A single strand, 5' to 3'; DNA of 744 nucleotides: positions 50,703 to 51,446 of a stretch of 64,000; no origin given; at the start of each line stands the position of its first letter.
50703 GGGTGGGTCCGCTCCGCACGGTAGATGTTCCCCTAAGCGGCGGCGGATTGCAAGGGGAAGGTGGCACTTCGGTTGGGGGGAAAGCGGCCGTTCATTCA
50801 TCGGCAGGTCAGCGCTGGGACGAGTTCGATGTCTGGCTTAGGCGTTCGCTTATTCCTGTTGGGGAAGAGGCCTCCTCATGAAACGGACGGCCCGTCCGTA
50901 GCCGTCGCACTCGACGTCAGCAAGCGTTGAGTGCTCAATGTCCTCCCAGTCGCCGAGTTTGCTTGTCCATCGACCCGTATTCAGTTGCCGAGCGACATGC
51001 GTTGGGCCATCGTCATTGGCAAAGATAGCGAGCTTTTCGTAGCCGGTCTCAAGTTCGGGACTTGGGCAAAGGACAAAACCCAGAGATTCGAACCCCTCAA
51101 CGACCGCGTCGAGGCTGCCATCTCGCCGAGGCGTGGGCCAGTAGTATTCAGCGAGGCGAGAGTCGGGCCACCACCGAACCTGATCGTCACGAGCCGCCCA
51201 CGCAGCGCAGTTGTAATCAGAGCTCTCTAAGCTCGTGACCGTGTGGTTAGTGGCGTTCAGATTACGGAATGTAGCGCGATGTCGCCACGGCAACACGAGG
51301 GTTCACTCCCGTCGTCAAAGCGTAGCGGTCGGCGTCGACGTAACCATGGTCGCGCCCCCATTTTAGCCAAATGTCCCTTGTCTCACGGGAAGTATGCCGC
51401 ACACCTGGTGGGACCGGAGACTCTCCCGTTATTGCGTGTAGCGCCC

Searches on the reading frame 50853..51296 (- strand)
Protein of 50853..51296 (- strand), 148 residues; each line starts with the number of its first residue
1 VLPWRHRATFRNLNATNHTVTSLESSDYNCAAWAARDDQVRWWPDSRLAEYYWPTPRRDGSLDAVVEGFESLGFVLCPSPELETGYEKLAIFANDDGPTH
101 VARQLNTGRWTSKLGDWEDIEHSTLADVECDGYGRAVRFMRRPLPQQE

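Call 5: search_protein_families(library=pfam, proteins=[window:50853-51296:-], max_evalue=1)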
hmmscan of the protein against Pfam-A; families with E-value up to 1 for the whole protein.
window:50853-51296:- (148 aa): 1 family
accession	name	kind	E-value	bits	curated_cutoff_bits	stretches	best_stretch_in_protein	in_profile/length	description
PF24738.1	DUF7689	-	3.3e-32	112.1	22.6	1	20-141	2-118/118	Domain of unknown function (DUF7689)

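Call 6: search_protein_families(library=ncbifam, proteins=[window:50853-51296:-], max_evalue=1)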
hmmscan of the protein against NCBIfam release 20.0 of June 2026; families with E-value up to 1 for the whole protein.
window:50853-51296:- (148 aa): 0 families

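Call 7: search_protein_families(library=padloc, proteins=[window:50853-51296:-], max_evalue=1)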
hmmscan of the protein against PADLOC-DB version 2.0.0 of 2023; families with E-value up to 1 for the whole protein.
window:50853-51296:- (148 aa): 0 families

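Call 8: find_homologous_proteins(query=window:50853-51296:-)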
Query window:50853-51296:- (148 aa): 177 proteins with E <= 0.001 among 202 candidates; the best 120 are listed.
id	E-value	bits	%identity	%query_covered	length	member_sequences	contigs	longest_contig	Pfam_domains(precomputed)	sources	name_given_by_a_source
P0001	1.5e-99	348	99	100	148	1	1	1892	PF24738.2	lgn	-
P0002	1.5e-67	244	76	94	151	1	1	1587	PF24738.2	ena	-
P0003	1.7e-63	231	68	100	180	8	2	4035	PF24738.2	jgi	jgi:hypothetical protein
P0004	5.5e-48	181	58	97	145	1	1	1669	PF24738.2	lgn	-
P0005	5.3e-46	174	55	94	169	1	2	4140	PF24738.2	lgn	-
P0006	5.5e-45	171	57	95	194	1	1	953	PF24738.2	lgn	-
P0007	3.2e-44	168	54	93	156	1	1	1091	PF24738.2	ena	-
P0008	5.4e-42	161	55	96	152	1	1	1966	PF24738.2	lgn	-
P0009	6.5e-42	161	54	96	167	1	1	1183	PF24738.2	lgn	-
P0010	1.0e-40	157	50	97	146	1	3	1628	PF24738.2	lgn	-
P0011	1.1e-40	157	51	99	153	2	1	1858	PF24738.2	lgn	-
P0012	8.4e-39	151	53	96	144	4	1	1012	PF24738.2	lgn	-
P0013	1.4e-38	150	53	96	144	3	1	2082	PF24738.2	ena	-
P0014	3.3e-37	146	55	93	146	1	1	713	PF24738.2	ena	-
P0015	4.1e-36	142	50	93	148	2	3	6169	PF24738.2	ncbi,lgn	-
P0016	5.7e-36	141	55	91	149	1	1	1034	PF24738.2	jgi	jgi:hypothetical protein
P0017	6.6e-36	141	49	92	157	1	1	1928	PF24738.2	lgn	-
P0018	3.1e-34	136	49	91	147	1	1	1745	PF24738.2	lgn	-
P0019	7.0e-34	135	46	91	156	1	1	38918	PF24738.2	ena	-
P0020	9.1e-34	134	46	94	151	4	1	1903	PF24738.2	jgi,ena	-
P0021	1.6e-33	134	53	91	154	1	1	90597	PF24738.2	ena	-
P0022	2.5e-33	133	47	92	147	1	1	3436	PF24738.2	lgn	-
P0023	5.5e-33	132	50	86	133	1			PF24738.2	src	-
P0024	6.4e-33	132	48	90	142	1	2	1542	PF24738.2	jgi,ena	-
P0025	7.2e-33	131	50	89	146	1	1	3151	PF24738.2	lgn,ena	-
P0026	1.5e-32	130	48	91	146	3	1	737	PF24738.2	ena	-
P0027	2.9e-32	129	48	91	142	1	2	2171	PF24738.2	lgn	-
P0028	3.1e-32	129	47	92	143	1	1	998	PF24738.2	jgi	jgi:hypothetical protein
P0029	5.1e-32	129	50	90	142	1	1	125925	PF24738.2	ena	-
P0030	5.5e-32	129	49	92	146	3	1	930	PF24738.2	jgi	jgi:hypothetical protein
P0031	5.5e-32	129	48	92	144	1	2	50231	PF24738.2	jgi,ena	-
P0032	8.0e-32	128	50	91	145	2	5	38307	PF24738.2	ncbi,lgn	-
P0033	9.7e-32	128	45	97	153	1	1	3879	PF24738.2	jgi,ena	-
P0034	9.9e-32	128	46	94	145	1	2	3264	PF24738.2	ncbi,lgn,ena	-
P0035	1.1e-31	128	45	91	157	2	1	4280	PF24738.2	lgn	-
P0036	1.3e-31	127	49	93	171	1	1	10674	PF24738.2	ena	-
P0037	2.0e-31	127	50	90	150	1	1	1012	PF24738.2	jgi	jgi:hypothetical protein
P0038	2.4e-31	126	50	90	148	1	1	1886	PF24738.2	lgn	-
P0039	2.6e-31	126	48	95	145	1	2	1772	PF24738.2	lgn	-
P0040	3.6e-31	126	47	91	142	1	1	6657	PF24738.2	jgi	jgi:hypothetical protein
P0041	4.8e-31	125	50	91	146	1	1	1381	PF24738.2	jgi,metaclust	metaclust:\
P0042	5.4e-31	125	46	91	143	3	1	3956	PF24738.2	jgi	jgi:hypothetical protein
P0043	5.6e-31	125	44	91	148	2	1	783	PF24738.2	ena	-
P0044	7.4e-31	125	50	91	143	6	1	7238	PF24738.2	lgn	-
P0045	7.9e-31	125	50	86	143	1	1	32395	PF24738.2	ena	-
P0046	8.7e-31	125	47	86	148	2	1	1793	PF24738.2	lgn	-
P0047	9.0e-31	125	46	89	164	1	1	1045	PF24738.2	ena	-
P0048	9.6e-31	125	46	91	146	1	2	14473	PF24738.2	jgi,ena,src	jgi:hypothetical protein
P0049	1.1e-30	124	50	80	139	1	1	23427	PF24738.2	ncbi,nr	ncbi:MAG: hypothetical protein F6K47_07285 [Symploca sp. SIO2E6]|nr:hypothetical protein [Symploca s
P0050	1.2e-30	124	49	89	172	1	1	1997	PF24738.2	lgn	-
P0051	1.2e-30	124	49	96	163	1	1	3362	PF24738.2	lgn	-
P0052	1.3e-30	124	47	86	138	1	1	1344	PF24738.2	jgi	jgi:hypothetical protein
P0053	1.5e-30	124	44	92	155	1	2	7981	PF24738.2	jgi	jgi:hypothetical protein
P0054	1.6e-30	124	49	98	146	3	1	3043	PF24738.2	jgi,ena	-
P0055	2.0e-30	123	49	93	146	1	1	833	PF24738.2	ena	-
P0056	2.3e-30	123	48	91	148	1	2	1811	PF24738.2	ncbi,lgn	-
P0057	2.6e-30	123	47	95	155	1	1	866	PF24738.2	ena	-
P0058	2.9e-30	123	49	95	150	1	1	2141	PF24738.2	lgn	-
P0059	3.2e-30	123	44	90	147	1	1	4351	PF24738.2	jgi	jgi:hypothetical protein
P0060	5.0e-30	122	49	91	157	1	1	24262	PF24738.2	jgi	jgi:hypothetical protein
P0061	6.6e-30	122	47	92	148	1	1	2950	PF24738.2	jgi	jgi:hypothetical protein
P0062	6.9e-30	122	44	95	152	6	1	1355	PF24738.2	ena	-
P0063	7.6e-30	122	46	89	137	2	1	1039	PF24738.2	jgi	jgi:hypothetical protein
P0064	8.4e-30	121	45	92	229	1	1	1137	PF24738.2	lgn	-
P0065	8.8e-30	121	50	90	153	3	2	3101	PF24738.2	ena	-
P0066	1.0e-29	121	48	96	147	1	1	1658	PF24738.2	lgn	-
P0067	1.0e-29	121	47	91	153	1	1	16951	PF24738.2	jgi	jgi:hypothetical protein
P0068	1.1e-29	121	48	95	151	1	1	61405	PF24738.2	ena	-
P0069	1.1e-29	121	48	96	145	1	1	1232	PF24738.2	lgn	-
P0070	1.5e-29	121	47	90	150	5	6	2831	PF24738.2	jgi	jgi:hypothetical protein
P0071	1.7e-29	120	47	91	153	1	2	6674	PF24738.2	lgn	-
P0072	1.9e-29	120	46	93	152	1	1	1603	PF24738.2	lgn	-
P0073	2.0e-29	120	46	91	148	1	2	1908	PF24738.2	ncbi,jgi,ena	-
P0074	2.6e-29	120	48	96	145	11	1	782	PF24738.2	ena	-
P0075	2.8e-29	120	49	85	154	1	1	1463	PF24738.2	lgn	-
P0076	3.1e-29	120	46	91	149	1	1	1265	PF24738.2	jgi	jgi:hypothetical protein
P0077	4.4e-29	119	46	95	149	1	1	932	PF24738.2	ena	-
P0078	4.7e-29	119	44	91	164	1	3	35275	PF24738.2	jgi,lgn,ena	-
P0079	4.8e-29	119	51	82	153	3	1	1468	PF24738.2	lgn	-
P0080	5.3e-29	119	48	94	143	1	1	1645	PF24738.2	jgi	jgi:hypothetical protein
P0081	5.4e-29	119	46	97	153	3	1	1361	PF24738.2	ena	-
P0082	5.5e-29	119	48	99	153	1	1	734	PF24738.2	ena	-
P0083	5.8e-29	119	44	90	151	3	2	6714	PF24738.2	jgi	jgi:hypothetical protein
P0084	6.5e-29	119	55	72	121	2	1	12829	PF24738.2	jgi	jgi:hypothetical protein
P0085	7.8e-29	118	48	88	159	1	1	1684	PF24738.2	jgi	-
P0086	8.7e-29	118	46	91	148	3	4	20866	PF24738.2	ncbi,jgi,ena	-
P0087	9.6e-29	118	45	95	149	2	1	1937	PF24738.2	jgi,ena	-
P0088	1.4e-28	117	45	96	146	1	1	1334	PF24738.2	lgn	-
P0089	2.3e-28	117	45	95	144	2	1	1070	PF24738.2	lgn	-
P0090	2.4e-28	117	43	90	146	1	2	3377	PF24738.2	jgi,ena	-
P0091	2.6e-28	117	45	95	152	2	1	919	PF24738.2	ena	-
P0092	2.7e-28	117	45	90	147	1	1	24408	PF24738.2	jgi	jgi:hypothetical protein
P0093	3.3e-28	116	48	90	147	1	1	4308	PF24738.2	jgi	jgi:hypothetical protein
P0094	3.3e-28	116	49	92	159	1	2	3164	PF24738.2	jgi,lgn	-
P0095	3.4e-28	116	46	92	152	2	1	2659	PF24738.2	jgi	-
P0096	3.4e-28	116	46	97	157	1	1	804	PF24738.2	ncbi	-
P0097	3.5e-28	116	47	89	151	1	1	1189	PF24738.2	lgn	-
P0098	3.5e-28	116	46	92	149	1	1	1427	PF24738.2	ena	-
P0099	3.9e-28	116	50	92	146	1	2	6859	PF24738.2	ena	-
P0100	4.5e-28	116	49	89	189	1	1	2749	PF24738.2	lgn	-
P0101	5.2e-28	116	46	90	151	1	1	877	PF24738.2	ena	-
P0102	8.2e-28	115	48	93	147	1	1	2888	PF24738.2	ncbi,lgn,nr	ncbi:MAG: hypothetical protein HYZ53_06875 [Planctomycetes bacterium]|nr:hypothetical protein [Planc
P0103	1.2e-27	114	45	93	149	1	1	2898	PF24738.2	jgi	jgi:hypothetical protein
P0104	1.7e-27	114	43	95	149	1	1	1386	PF24738.2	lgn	-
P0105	2.1e-27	114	43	97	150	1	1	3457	PF24738.2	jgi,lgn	-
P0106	3.3e-27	113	45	91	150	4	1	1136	PF24738.2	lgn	-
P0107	3.8e-27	113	44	92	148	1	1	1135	PF24738.2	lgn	-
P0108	4.7e-27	112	47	78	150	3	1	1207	PF24738.2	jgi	-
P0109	5.3e-27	112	49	90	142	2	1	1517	PF24738.2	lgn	-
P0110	5.9e-27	112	44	90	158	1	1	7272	PF24738.2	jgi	jgi:hypothetical protein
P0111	7.3e-27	112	44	94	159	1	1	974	PF24738.2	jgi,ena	-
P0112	7.3e-27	112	49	81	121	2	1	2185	PF24738.2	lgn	-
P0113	1.1e-26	111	46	91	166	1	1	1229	PF24738.2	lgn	-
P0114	1.2e-26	111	45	93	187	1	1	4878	PF24738.2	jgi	jgi:hypothetical protein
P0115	1.3e-26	111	41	91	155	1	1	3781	PF24738.2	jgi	jgi:hypothetical protein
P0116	1.6e-26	111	43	90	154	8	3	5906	PF24738.2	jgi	jgi:hypothetical protein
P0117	1.7e-26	111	47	91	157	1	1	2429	PF24738.2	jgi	jgi:hypothetical protein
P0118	2.0e-26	110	45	93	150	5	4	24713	PF24738.2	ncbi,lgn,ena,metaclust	metaclust:\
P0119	2.4e-26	110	47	92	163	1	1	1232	PF24738.2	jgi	jgi:hypothetical protein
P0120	2.7e-26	110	44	93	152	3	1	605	PF24738.2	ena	-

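Call 9: search_protein_families(library=phrogs, proteins=[window:50853-51296:-], max_evalue=1)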
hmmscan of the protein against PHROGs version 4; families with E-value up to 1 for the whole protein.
window:50853-51296:- (148 aa): 0 families

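Call 10: find_encoding_contigs(protein=P0003, flank=5000, max_places=4)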
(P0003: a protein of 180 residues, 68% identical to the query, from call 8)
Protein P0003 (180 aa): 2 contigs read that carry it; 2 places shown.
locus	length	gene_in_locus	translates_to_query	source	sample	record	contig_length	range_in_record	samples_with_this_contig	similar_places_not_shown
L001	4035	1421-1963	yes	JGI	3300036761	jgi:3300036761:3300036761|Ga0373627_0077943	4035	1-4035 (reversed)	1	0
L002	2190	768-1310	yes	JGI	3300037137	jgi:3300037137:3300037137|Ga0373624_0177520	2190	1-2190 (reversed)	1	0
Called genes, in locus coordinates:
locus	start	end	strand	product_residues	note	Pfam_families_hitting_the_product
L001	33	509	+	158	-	PF20297:MSSS, PF01713:Smr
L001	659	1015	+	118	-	-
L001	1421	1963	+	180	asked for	PF24738:DUF7689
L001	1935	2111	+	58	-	-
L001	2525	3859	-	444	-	PF02900:LigB, PF01871:AMMECR1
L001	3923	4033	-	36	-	?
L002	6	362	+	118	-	-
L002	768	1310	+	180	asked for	PF24738:DUF7689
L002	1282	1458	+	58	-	-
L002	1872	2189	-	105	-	?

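Call 11: find_encoding_contigs(protein=P0001, flank=5000, max_places=4)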
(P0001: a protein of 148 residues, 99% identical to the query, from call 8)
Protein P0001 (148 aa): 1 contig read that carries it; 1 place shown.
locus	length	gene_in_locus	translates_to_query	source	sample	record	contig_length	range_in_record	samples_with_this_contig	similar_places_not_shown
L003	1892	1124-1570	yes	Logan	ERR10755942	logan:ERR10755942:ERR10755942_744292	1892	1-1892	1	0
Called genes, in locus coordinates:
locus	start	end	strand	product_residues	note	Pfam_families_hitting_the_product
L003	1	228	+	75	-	?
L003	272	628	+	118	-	-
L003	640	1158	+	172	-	-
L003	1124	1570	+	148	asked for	PF24738:DUF7689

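Call 19: find_related_loci(query=A1, collection=genome_contigs, flank=8000)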
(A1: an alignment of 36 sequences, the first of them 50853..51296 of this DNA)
Query A1 (148 aa) in genome_contigs; peptide patterns used: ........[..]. (x = any residue, [..] = any of these).
599 stretches matched a pattern (row limit reached: there are more); 592 encode a relative of the query (tblastn E <= 1e-3); the best 80 are kept; 80 distinct loci.
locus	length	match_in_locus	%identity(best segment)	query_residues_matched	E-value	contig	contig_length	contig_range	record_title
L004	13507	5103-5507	50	10-144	7e-41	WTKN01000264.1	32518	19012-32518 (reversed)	MAG: Moorena sp. SS36440bin_2 NODE_87_length_32518_cov_31.749838, whole genome shotgun sequence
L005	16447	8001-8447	49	1-146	6e-39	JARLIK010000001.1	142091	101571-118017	MAG: Acidocella sp. isolate MAG_BA416 MetaBAT2_Bin_416_Anoxic_k141_70974, whole genome shotgun sequence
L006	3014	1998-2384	51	19-145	1e-38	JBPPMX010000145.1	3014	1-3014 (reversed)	MAG: Tepidiformaceae bacterium isolate BIOS2019_out_026 k131_1881789, whole genome shotgun sequence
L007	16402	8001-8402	51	10-145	4e-38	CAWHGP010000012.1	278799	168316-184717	MAG: uncultured Acidobacteriota bacterium isolate MFD00731.bin.2.187 genome assembly, contig: contig_84128, whole genome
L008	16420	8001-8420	52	2-142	1e-37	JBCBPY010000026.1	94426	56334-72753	MAG: Cyanobacteria bacterium J06634_5 NODE_26_length_94426_cov_21.626949, whole genome shotgun sequence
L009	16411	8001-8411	48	10-144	9e-38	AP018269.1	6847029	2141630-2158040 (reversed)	Cylindrospermum sp. NIES-4074 DNA, nearly complete genome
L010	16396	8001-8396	47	10-142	2e-37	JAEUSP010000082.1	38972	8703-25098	MAG: Chlorobiota bacterium isolate new MAG-306 k141_2211202, whole genome shotgun sequence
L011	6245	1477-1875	46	12-144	3e-37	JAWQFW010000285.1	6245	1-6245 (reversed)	MAG: Oscillatoria sp. PMC 1068.18 PMC1068_519_length_6245_cov_13.339580, whole genome shotgun sequence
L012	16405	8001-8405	51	9-144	3e-37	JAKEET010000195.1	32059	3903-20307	MAG: Gemmataceae bacterium isolate PMV_1.61 PMV_1.61.k101_1592857, whole genome shotgun sequence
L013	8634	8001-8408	45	13-148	2e-37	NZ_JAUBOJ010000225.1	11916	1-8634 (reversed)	Microcoleus sp. herbarium12 NODE_235_length_11916_cov_31.762583, whole genome shotgun sequence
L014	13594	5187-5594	46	9-143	8e-37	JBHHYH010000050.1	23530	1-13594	MAG: Candidatus Scalinduaceae bacterium isolate Maj_2_bin.64 NODE_984_length_23530_cov_33.650735, whole genome shotgun s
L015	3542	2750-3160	45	12-148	6e-37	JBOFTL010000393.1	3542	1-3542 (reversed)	MAG: Microcoleus sp. isolate WFFMC_MAG_631 k139_123362_flag=1_multi=3.8084_len=3542, whole genome shotgun sequence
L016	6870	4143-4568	50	2-144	8e-37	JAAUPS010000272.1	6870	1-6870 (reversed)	MAG: Phormidesmis sp. RL_2_1 NODE_2437_length_6870_cov_2.171882, whole genome shotgun sequence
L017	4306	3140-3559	50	8-148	5e-37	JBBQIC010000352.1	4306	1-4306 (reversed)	MAG: Chloroflexia bacterium isolate Co_metawrap_852 Cmw_852_k141_20589338_length_4306_cov_18.9827, whole genome shotgun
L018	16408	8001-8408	47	9-145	5e-37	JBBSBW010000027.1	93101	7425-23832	MAG: Thermoanaerobaculia bacterium isolate La6_metabat2.203 La6_metabat2.203_K_155941_L_93101_cov_14.4777, whole genome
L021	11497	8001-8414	45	8-144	2e-36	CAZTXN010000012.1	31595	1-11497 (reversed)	MAG TPA_asm: uncultured Nitrospiraceae bacterium isolate SRP257756_co1_120 genome assembly, contig: NODE_934_length_3159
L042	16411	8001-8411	50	10-145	6e-35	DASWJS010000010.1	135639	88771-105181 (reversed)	MAG TPA_asm: Actinomycetota bacterium isolate SMAG_U2902 k141_2298884, whole genome shotgun sequence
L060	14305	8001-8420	41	7-145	5e-34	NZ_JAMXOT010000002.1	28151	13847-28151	Oscillatoria sp. HE19RPO 3, whole genome shotgun sequence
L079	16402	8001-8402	49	10-143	2e-33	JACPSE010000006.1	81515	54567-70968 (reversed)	MAG: Deltaproteobacteria bacterium isolate NC_groundwater_697_Ag_S-0.2um_55_12 S36_SO-2_scaffold_76175, whole genome sho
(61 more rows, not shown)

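Call 25: predict_structure(alignment_id=A1)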
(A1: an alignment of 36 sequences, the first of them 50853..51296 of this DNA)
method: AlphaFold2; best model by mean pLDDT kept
length: 148 residues; sequences in the alignment: 36
mean_pLDDT: 94.6   pTM: 0.89
mean pLDDT of the five models: 94.6, 94.4, 94.3, 93.5, 93.5
residues with pLDDT >= 90: 130; 70-90: 17; 50-70: 1; < 50: 0
segments of 3 or more residues with pLDDT < 50: none
pLDDT, mean of each block of 10 residues (from residue 1): 93 97 96 96 82 89 96 98 98 97 98 97 98 98 86
secondary structure, 60 per line:
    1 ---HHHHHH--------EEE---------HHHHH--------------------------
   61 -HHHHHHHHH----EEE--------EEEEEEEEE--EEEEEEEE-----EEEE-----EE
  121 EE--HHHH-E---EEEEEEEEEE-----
elements in order: H4-9 E18-20 H30-34 H62-70 E75-77 E86-94 E97-104 E110-113 E119-122 H125-128 E134-143

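Call 63: find_related_loci(query=A1, collection=viral_contigs, flank=6000)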
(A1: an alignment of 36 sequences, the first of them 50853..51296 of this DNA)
Query A1 (148 aa) in viral_contigs; peptide patterns used: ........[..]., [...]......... (x = any residue, [..] = any of these).
43 stretches matched a pattern; 33 encode a relative of the query (tblastn E <= 1e-3); 33 distinct loci.
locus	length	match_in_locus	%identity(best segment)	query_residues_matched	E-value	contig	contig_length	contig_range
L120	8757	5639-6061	40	8-143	6e-32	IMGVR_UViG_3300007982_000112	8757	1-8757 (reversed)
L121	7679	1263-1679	45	6-143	5e-31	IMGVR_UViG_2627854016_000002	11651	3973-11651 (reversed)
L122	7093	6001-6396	44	13-140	2e-28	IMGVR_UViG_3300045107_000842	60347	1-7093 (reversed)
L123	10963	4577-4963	39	10-139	3e-26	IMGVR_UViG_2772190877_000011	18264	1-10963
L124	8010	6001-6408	38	7-144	1e-25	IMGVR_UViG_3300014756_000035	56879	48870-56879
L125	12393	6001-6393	39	10-142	9e-25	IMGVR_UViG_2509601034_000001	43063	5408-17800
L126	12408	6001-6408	38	7-142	1e-24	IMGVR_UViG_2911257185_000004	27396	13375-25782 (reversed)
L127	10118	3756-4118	39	16-134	5e-24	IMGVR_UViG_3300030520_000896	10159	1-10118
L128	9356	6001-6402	37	17-142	1e-23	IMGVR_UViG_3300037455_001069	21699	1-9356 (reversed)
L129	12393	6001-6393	39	20-142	7e-23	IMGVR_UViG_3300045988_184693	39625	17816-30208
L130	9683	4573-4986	39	3-142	4e-23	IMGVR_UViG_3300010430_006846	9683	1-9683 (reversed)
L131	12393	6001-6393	39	20-142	7e-23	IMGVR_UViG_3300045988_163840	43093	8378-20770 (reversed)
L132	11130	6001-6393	39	20-142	7e-23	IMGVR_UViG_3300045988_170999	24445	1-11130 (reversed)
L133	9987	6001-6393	39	20-142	7e-23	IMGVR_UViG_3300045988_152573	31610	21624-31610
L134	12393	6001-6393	39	20-142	7e-23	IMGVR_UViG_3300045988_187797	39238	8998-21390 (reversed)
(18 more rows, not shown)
